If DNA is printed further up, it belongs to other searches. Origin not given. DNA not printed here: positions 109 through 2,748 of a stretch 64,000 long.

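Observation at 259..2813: Two-gene module: small protein translationally coupled to an SMC-like coiled-coil ABC ATPase with a zinc ribbon; candidate uncharacterised defence system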

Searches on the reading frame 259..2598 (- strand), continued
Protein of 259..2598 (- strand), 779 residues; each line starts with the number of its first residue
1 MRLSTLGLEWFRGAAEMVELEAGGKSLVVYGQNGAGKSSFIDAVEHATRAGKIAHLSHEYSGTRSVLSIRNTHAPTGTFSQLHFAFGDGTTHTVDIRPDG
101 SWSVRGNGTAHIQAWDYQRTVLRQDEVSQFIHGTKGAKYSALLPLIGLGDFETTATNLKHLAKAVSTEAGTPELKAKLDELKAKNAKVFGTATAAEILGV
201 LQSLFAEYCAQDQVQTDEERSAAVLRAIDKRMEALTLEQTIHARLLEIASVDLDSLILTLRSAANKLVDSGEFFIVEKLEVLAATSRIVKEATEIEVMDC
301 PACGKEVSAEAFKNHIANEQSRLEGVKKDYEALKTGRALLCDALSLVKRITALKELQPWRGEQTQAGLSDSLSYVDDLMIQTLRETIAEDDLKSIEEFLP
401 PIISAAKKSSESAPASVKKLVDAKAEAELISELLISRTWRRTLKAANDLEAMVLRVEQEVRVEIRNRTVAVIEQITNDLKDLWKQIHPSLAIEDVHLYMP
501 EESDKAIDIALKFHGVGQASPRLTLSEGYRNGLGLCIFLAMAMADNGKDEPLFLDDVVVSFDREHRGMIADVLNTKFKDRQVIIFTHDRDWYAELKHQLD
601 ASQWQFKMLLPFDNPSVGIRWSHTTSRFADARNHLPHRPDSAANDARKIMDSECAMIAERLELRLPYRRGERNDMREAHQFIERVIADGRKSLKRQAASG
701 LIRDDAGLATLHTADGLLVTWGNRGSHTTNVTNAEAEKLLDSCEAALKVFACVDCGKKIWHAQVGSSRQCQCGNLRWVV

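Call 51: predict_structure(alignment_id=A1)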
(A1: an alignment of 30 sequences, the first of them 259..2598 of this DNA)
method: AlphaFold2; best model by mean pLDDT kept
length: 779 residues; sequences in the alignment: 30
mean_pLDDT: 79.8   pTM: 0.55
mean pLDDT of the five models: 79.8, 79.4, 76.4, 75.5, 73.0
residues with pLDDT >= 90: 144; 70-90: 492; 50-70: 114; < 50: 29
segments of 3 or more residues with pLDDT < 50: 61-68, 613-618, 622-626, 667-675
pLDDT, mean of each block of 10 residues (from residue 1): 87 75 88 76 87 67 46 68 88 82 77 82 82 82 78 87 87 83 85 89 90 87 91 89 91 89 79 64 67 68 74 80 80 85 91 91 91 91 83 92 92 88 90 90 91 90 86 89 79 81 79 74 70 87 80 81 72 86 84 75 78 50 57 78 76 66 51 54 83 82 87 86 61 84 88 78 58 74
secondary structure, 60 per line:
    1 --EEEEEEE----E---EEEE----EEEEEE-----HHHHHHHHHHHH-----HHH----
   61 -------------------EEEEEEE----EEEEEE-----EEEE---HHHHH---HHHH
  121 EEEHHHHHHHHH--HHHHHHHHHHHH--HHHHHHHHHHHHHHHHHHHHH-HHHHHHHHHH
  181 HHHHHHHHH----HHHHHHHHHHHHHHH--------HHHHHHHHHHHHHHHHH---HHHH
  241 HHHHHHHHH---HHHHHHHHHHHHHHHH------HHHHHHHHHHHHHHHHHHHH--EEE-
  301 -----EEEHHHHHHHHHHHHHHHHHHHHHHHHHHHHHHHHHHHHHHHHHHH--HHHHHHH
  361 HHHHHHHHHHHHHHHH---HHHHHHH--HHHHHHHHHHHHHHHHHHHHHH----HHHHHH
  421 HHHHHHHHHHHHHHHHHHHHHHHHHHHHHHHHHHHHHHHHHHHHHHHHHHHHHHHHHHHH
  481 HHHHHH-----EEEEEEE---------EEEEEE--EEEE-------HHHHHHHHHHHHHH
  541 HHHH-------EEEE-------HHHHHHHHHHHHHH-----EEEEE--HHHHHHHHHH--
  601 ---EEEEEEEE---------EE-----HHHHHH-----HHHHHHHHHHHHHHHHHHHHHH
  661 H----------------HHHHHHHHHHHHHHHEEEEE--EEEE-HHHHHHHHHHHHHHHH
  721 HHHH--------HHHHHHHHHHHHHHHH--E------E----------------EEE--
elements in order (helices of 4 or more, strands of 3 or more residues): E3-9 E18-21 E26-31 H37-48 E80-86 E91-96 E102-105 H109-113 H117-120 E121-123 H124-132 H135-146 H149-169 H171-189 H194-208 H217-233 H237-249 H253-268 H275-294 E297-299 E306-308 H309-351 H354-376 H380-386 H389-410 H415-486 E492-498 E508-513 E516-519 H527-544 E552-555 H563-576 E582-586 H589-598 E604-611 H628-633 H639-661 H678-692 E693-697 E700-703 H705-724 H733-748 E775-777

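Call 54: search_solved_structures(query=A1, max_evalue=0.01)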
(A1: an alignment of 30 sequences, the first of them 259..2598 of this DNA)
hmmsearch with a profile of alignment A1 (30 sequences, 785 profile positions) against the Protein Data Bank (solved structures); distinct sequences matched with E-value up to 0.01: 19.
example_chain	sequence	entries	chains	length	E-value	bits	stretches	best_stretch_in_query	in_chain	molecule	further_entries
3qku_A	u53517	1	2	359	2e-07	32.9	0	520-591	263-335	DNA double-strand break repair rad50 ATPase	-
3qkt_A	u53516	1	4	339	2.7e-07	32.4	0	520-591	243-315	DNA double-strand break repair rad50 ATPase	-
4nci_A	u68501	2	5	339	3.4e-07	32.1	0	520-591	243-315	DNA double-strand break repair Rad50 ATPase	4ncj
5f3w_B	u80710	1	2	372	4.7e-07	31.6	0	526-591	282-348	DNA double-strand break repair Rad50 ATPase,DNA double-strand break repair Rad50 ATPase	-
3aux_A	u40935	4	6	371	6.3e-07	31.2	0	526-591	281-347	DNA double-strand break repair rad50 ATPase | DNA double-strand break repair Rad50 ATPase,DNA double-strand break repair Rad50 ATPase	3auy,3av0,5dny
3qf7_A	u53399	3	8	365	6.6e-07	31.2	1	522-596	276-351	Rad50 | Probable DNA double-strand break repair Rad50 ATPase,Probable DNA double-strand break repa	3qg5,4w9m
4nch_A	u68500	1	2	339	2.7e-06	29.1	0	1-44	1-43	DNA double-strand break repair Rad50 ATPase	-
4nck_A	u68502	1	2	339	5.9e-06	28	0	1-44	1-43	DNA double-strand break repair Rad50 ATPase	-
6qj0_A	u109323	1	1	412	8.1e-06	27.5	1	333-587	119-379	Structural maintenance of chromosomes protein,Structural maintenance of chromosomes protei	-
8roj_A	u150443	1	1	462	0.00041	21.9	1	1-56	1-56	Structural maintenance of chromosomes protein 3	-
8roh_A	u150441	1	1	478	0.00045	21.8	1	1-56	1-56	Structural maintenance of chromosomes protein 3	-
8p0a_B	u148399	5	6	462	0.00048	21.7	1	1-56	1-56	Structural maintenance of chromosomes protein 3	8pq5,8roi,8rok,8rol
3tho_A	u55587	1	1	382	0.00087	20.8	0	7-53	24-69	Probable DNA double-strand break repair Rad50 ATPase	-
3qkr_B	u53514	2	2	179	0.0024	19.4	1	520-591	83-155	DNA double-strand break repair rad50 ATPase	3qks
1ii8_B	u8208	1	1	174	0.003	19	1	520-591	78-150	Rad50 ABC-ATPase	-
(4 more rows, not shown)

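Call 55: fold_search(model_id=the predicted structure, library=pdb)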
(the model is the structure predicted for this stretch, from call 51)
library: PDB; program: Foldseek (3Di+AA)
matches with E <= 10: 1173; with E <= 0.001: 181
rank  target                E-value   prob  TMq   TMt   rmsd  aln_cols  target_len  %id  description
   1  5xei                  4.9e-13  1.00  0.37  0.52  29.8       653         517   13  Crystal structure of the Smc head domain with a coiled coil and joint derived from Pyrococcus yayanosii (released 2017-06-07)
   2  7zr1_C                1.8e-12  1.00  0.29  0.29  82.8       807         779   12  Chaetomium thermophilum Mre11-Rad50-Nbs1 complex bound to ATPyS (composite structure) (released 2023-01-11)
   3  7w1m_B                3.3e-12  1.00  0.33  0.46  32.4       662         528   14  Cryo-EM structure of human cohesin-CTCF-DNA complex (released 2023-05-31)
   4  7zr1_D                3.5e-12  1.00  0.28  0.28  85.4       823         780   13  Chaetomium thermophilum Mre11-Rad50-Nbs1 complex bound to ATPyS (composite structure) (released 2023-01-11)
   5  9f5w_B                4.7e-11  1.00  0.38  0.52  31.0       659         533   13  Human condensin II - M18BP1 complex (released 2025-07-02)
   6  6wg3_B                6.4e-11  1.00  0.33  0.36  46.4       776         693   14  Cryo-EM structure of human Cohesin-NIPBL-DNA complex (released 2020-05-20)
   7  6wge_B                8.7e-11  1.00  0.33  0.50  21.5       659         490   13  Cryo-EM structure of human Cohesin-NIPBL-DNA complex without STAG1 (released 2020-05-20)
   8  6qj1                  3.6e-10  1.00  0.30  0.54  16.3       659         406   10  Crystal structure of the C. thermophilum condensin Smc2 ATPase head (crystal from I) (released 2019-07-03)
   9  7qen_A                3.6e-10  1.00  0.33  0.53  26.6       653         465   12  S.c. Condensin core in DNA- and ATP-bound state (released 2022-06-15)
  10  7q2x_A                4.3e-10  1.00  0.33  0.56  23.2       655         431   12  Cryo-EM structure of clamped S.cerevisiae condensin-DNA complex (Form I) (released 2022-03-23)
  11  9f5w_A                1.1e-09  1.00  0.32  0.46  32.9       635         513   14  Human condensin II - M18BP1 complex (released 2025-07-02)
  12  9hqu_A                1.5e-09  1.00  0.28  0.33  29.2       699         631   14  Salmonella enterica Lamassu LmuACB in nuclease sequestration state (released 2025-10-01)
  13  6yvv_B                1.6e-09  1.00  0.35  0.53  21.1       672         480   12  Condensin complex from S.cerevisiae ATP-free apo bridged state (released 2020-07-15)
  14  5dny_D                2.3e-09  1.00  0.30  0.60  15.9       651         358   12  Structure of the ATPrS-Mre11/Rad50-DNA complex (released 2016-02-24)
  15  9q9k_A                2.4e-09  1.00  0.33  0.51  20.3       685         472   12  Cryo-EM structure of human Mre11-Rad50 (MR) complex bound to DNA and telomeric factor TRF2 fragment (438-542) (released 2025-10-01)
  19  9hqx_B                4.1e-09  1.00  0.31  0.37  26.1       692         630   13  Salmonella enterica Lamassu LmuACB bound to DNA duplex (released 2025-10-01)
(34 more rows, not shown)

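Call 62: search_dna_similar(query=window:259-2598:-, collection=plasmids, mode=protein, max_evalue=1e-10, max_rows=15)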
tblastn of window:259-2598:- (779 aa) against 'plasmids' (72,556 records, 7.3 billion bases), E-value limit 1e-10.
Records with a match: 7; places in all: 7; records where one place covers at least 80% of the query: 0.
Best place of each record, by identity: <60% 7.
By first word of the organism name: Bradyrhizobium 5; Aliiroseovarius 1; Brucella 1.
By predicted mobility (MOB-suite, as given by PLSDB): non-mobilizable 5; mobilizable 1; conjugative 1.
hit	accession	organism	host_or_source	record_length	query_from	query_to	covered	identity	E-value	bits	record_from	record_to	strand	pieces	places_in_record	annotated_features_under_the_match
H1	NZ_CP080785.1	Aliiroseovarius crassostreae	-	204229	438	776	44%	26.4%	5e-24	116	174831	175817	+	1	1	AAA family ATPase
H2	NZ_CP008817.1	Brucella anthropi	-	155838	470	776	39%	26.8%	1e-21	109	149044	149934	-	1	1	hypothetical protein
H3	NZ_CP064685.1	Bradyrhizobium sp. CW1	Acmispon strigosus,cell culture,bulk ...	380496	460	648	24%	29.3%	9e-11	74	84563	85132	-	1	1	AAA family ATPase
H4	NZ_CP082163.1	Bradyrhizobium sp. 195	Acmispon strigosus,cell culture,root ...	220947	460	622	21%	29.4%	1e-11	76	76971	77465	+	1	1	AAA family ATPase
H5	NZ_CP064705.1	Bradyrhizobium sp. 155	Acmispon strigosus,cell culture,root ...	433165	460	622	21%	29.4%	2e-11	76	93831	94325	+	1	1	AAA family ATPase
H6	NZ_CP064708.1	Bradyrhizobium sp. 131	Acmispon strigosus,cell culture,root ...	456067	460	622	21%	29.4%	3e-11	76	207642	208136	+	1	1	AAA family ATPase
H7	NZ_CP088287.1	Bradyrhizobium septentrionale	Glycine max cv. AC Glengarry,Cell ...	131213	463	622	21%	29.3%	2e-11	76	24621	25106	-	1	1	AAA family ATPase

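Call 63: search_dna_similar(query=window:259-2598:-, collection=phages, mode=protein, max_evalue=0.000001, max_rows=10)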
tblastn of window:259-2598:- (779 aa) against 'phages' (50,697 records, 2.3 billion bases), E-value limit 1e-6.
No match.

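Call 64: find_related_loci(query=A1, collection=viral_contigs, flank=8000)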
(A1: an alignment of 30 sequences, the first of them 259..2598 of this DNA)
Query A1 (779 aa) in viral_contigs; peptide patterns used: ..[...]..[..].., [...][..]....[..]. (x = any residue, [..] = any of these).
18 stretches matched a pattern, but none encodes a relative of the query by tblastn (E <= 1e-3).

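Call 65: get_annotated_region(hit=H1, flank=6000)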
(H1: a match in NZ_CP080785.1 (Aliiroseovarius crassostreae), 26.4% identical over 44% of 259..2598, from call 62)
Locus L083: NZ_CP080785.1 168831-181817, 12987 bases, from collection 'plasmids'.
description: Aliiroseovarius crassostreae strain S204 plasmid unnamed1, complete sequence
organism: Aliiroseovarius crassostreae (NCBI taxid 154981)
taxonomy: Bacteria; Pseudomonadota; Alphaproteobacteria; Rhodobacterales; Paracoccaceae; Aliiroseovarius; Aliiroseovarius crassostreae
host: -; source: -; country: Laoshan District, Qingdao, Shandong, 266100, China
typing (MOB-suite, as given by PLSDB): non-mobilizable
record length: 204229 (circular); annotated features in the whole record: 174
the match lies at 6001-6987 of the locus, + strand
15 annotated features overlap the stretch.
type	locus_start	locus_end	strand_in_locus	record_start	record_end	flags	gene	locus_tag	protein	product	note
CDS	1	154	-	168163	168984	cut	-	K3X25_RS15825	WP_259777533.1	ABC transporter permease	-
CDS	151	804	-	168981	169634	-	-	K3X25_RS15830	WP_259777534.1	ABC transporter ATP-binding protein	-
CDS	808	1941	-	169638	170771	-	-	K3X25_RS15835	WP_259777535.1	sugar transporter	-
CDS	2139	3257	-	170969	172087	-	-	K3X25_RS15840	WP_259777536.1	polysaccharide biosynthesis/export family protein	-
CDS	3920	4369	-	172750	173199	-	-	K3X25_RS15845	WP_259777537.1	GIY-YIG nuclease family protein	-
CDS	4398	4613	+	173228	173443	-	-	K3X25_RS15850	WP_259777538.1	hypothetical protein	-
CDS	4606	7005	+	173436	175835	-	-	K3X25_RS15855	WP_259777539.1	AAA family ATPase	-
CDS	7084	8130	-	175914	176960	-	-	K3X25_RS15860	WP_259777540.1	TniQ family protein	-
CDS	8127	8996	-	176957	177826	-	-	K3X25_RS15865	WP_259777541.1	TniB family NTP-binding protein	-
CDS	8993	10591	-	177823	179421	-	-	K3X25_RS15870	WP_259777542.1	Mu transposase C-terminal domain-containing protein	-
CDS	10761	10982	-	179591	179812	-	-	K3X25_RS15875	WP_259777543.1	helix-turn-helix domain-containing protein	-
CDS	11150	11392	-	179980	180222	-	-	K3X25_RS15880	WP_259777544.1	type II toxin-antitoxin system prevent-host-death family antitoxin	GO:0008219 - cell death [Evidence IEA]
CDS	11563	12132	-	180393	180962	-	-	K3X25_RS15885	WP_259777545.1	recombinase family protein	GO:0006310 - DNA recombination [Evidence IEA]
CDS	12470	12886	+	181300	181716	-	-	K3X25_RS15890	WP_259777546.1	hypothetical protein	-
CDS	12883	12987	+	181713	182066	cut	-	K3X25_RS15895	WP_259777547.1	hypothetical protein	-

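Call 66: get_annotated_region(hit=H2, flank=6000)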
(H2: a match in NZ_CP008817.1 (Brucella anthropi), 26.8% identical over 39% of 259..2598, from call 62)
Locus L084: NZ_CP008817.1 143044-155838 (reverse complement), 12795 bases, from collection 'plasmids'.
description: Brucella anthropi strain OAB plasmid 1, complete sequence
organism: Brucella anthropi (NCBI taxid 529)
taxonomy: Bacteria; Pseudomonadota; Alphaproteobacteria; Hyphomicrobiales; Brucellaceae; Brucella; Brucella anthropi
host: -; source: -; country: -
typing (MOB-suite, as given by PLSDB): non-mobilizable; replicon rep_cluster_25
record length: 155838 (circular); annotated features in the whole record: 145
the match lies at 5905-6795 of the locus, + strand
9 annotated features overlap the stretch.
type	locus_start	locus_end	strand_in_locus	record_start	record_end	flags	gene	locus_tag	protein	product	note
CDS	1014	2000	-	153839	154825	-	repB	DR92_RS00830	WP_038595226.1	plasmid partitioning protein RepB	-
CDS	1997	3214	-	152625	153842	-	repA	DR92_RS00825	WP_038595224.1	plasmid partitioning protein RepA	-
CDS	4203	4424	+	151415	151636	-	-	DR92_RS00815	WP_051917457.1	hypothetical protein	-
CDS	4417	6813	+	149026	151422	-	-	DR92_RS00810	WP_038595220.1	hypothetical protein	-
CDS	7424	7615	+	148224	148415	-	-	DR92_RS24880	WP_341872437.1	hypothetical protein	-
CDS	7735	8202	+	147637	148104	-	-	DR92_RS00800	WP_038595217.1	NUDIX domain-containing protein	-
CDS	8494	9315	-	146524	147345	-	-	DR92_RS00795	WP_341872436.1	recombinase family protein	GO:0006310 - DNA recombination [Evidence IEA]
CDS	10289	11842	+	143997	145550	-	istA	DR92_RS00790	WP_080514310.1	IS21 family transposase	-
CDS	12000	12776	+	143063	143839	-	istB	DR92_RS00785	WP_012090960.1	IS21-like element helper ATPase IstB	-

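Call 76: search_protein_families(library=phrogs, proteins=[window:259-2598:-, L083:4606-7002:+, L083:4398-4610:+], max_evalue=0.01)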
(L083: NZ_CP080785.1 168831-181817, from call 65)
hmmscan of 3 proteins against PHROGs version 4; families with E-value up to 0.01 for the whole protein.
window:259-2598:- (779 aa): 5 families
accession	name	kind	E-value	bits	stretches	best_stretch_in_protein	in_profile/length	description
phrog_77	-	DNA, RNA and nucleotide metabolism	4.7e-14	52.9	2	525-589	862-931/967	SbcC-like subunit of palindrome specific endonuclease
phrog_2801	-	unknown function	4.6e-07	29.6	1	520-607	494-591/735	-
phrog_1499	-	unknown function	0.00021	21.7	0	17-46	18-47/427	-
phrog_2834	-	unknown function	0.0017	19.2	0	290-311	42-63/78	-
phrog_5836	-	unknown function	0.0021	17.1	0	25-47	49-71/1071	-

L083:4606-7002:+ (799 aa): 10 families
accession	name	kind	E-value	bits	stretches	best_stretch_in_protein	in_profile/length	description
phrog_77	-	DNA, RNA and nucleotide metabolism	4.9e-20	72.7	2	134-614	483-930/967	SbcC-like subunit of palindrome specific endonuclease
phrog_2801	-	unknown function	8.9e-08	31.9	1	284-679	230-628/735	-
phrog_1499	-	unknown function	2.1e-06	28.3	1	30-497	28-327/427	-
phrog_305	-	tail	3.6e-06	26.9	1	327-500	330-510/1001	tail length tape measure protein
phrog_4747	-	unknown function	1.9e-05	24.9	1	3-94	2-84/610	-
phrog_25363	-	unknown function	2.8e-05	25.2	1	3-54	6-54/77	-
phrog_293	-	moron, auxiliary metabolic gene and host takeover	0.0067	15.4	0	568-614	560-607/1058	ABC transporter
phrog_10445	-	unknown function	0.0075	16.5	0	29-53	26-50/296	-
phrog_58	-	tail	0.0084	15.4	0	223-474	190-402/1544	tail length tape measure protein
phrog_2392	-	moron, auxiliary metabolic gene and host takeover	0.0086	15.4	0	568-614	629-675/726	ABC transporter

L083:4398-4610:+ (71 aa): 0 families
